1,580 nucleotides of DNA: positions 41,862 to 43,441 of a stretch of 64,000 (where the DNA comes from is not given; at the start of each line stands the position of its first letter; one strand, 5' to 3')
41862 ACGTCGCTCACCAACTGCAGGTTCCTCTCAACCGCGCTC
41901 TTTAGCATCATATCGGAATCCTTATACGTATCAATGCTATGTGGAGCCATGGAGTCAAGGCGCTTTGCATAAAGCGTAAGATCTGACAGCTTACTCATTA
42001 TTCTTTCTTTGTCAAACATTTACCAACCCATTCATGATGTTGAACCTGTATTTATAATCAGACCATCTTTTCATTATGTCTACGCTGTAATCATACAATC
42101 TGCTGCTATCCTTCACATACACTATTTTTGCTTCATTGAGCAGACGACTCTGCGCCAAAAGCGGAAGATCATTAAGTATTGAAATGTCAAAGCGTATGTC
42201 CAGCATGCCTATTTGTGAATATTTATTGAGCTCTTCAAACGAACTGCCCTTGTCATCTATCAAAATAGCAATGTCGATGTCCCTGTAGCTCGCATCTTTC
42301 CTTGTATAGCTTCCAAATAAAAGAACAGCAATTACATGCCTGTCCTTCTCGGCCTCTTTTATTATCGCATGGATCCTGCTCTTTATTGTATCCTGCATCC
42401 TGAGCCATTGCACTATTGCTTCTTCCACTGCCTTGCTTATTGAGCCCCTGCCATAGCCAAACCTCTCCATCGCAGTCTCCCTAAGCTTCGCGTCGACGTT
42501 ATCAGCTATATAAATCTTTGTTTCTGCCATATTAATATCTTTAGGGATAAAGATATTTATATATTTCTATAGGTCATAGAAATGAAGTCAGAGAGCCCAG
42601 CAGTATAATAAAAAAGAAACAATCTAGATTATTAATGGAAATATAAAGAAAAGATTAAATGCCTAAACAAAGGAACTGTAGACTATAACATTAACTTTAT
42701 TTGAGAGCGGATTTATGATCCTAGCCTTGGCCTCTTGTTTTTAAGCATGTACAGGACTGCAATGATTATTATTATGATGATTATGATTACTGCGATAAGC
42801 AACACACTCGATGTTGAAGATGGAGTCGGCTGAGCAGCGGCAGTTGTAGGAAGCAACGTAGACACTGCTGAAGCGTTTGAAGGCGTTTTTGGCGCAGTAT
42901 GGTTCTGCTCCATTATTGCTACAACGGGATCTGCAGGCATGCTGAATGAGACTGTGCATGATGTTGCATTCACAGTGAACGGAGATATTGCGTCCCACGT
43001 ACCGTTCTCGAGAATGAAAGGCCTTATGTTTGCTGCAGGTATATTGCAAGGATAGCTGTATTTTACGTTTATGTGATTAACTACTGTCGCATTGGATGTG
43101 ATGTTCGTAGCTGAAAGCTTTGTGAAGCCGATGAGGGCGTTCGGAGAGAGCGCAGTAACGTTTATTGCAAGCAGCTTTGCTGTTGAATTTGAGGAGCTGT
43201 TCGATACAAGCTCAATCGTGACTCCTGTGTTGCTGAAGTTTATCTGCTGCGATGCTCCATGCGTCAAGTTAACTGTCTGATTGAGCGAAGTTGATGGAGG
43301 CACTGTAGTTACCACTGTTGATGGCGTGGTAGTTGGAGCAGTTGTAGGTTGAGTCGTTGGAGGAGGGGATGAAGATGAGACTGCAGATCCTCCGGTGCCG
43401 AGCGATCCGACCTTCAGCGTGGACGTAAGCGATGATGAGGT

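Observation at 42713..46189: Second giant paralog (1158 aa) with a different module order, 3.9 kb from the first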

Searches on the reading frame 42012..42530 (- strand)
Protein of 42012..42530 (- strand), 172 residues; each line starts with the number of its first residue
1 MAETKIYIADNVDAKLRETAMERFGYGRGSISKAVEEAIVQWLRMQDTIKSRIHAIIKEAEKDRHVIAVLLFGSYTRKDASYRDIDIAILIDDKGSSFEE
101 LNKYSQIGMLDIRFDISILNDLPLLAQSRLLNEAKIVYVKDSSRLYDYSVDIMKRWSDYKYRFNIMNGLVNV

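Call 48: find_encoding_contigs(protein=window:42012-42530:-, flank=8000, max_places=10)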
Protein window:42012-42530:- (172 aa): 23 contigs read that carry it; 10 places shown.
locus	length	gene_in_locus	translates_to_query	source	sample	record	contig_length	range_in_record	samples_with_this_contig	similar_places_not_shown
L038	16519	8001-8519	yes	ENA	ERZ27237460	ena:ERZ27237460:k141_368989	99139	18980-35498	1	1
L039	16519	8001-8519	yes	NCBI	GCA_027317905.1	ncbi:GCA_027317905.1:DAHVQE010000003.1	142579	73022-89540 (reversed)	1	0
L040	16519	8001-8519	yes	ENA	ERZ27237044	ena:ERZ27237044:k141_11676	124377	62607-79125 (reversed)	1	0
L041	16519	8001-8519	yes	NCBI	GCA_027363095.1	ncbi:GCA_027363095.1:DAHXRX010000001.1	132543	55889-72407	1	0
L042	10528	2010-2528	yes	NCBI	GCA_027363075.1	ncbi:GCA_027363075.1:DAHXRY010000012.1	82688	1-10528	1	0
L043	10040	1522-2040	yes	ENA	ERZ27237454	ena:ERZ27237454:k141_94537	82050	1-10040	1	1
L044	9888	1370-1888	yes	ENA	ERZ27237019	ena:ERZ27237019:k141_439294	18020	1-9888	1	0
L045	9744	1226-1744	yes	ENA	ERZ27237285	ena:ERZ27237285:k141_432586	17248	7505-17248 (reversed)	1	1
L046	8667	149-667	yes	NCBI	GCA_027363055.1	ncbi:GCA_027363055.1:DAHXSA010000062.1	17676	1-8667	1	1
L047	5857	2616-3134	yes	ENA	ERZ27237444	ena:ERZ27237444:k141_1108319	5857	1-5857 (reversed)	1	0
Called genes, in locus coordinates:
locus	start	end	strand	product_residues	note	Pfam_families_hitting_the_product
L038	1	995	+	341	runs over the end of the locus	PF01916:DS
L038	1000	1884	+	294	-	PF00491:Arginase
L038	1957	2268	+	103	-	-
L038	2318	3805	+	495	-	PF00578:AhpC-TSA, PF08534:Redoxin (weak), PF01436:NHL (faint), PF13905:Thioredoxin_8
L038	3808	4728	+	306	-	PF01380:SIS, PF10432:bact-PGI_C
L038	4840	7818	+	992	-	PF10282:Lactonase (faint)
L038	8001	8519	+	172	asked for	PF01909:NTP_transf_2 (weak), PF18765:Polbeta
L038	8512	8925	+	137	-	PF01934:HepT-like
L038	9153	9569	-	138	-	PF01592:NifU_N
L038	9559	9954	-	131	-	PF02629:CoA_binding (weak), PF13380:CoA_binding_2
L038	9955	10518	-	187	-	PF14378:PAP2_3 (faint), PF01569:PAP2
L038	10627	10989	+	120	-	PF18477:PIN_9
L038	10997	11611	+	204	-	-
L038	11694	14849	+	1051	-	PF21783:YNCE (faint), PF10282:Lactonase (faint), PF23414:Beta-prop_EML_2 (faint), PF25174:Beta-prop_THOC3, PF23381:Beta-prop_IFT122_1st (weak)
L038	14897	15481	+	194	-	PF03876:SHS2_Rpb7-N, PF00575:S1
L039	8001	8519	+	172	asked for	PF01909:NTP_transf_2 (weak), PF18765:Polbeta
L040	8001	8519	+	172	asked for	PF01909:NTP_transf_2 (weak), PF18765:Polbeta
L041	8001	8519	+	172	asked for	PF01909:NTP_transf_2 (weak), PF18765:Polbeta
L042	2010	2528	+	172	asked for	PF01909:NTP_transf_2 (weak), PF18765:Polbeta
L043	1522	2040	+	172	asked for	PF01909:NTP_transf_2 (weak), PF18765:Polbeta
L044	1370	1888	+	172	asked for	PF01909:NTP_transf_2 (weak), PF18765:Polbeta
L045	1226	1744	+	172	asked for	PF01909:NTP_transf_2 (weak), PF18765:Polbeta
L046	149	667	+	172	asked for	PF01909:NTP_transf_2 (weak), PF18765:Polbeta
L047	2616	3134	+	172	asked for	PF01909:NTP_transf_2 (weak), PF18765:Polbeta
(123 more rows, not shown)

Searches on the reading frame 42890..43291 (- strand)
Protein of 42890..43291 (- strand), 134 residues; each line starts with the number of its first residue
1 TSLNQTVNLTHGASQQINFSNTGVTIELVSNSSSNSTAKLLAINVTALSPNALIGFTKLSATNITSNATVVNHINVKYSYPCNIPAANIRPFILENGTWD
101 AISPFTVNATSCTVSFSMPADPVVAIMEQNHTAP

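Call 85: search_protein_families(library=pfam, proteins=[window:42890-43291:-], max_evalue=1)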
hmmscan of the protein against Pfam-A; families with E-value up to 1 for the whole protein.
window:42890-43291:- (134 aa): 1 family
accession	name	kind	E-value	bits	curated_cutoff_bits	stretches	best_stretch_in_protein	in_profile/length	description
PF23764.1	Beta-barrel_GLAA-B_II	-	0.18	12.5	28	1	7-50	4-46/67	GLAA-B beta-barrel domain II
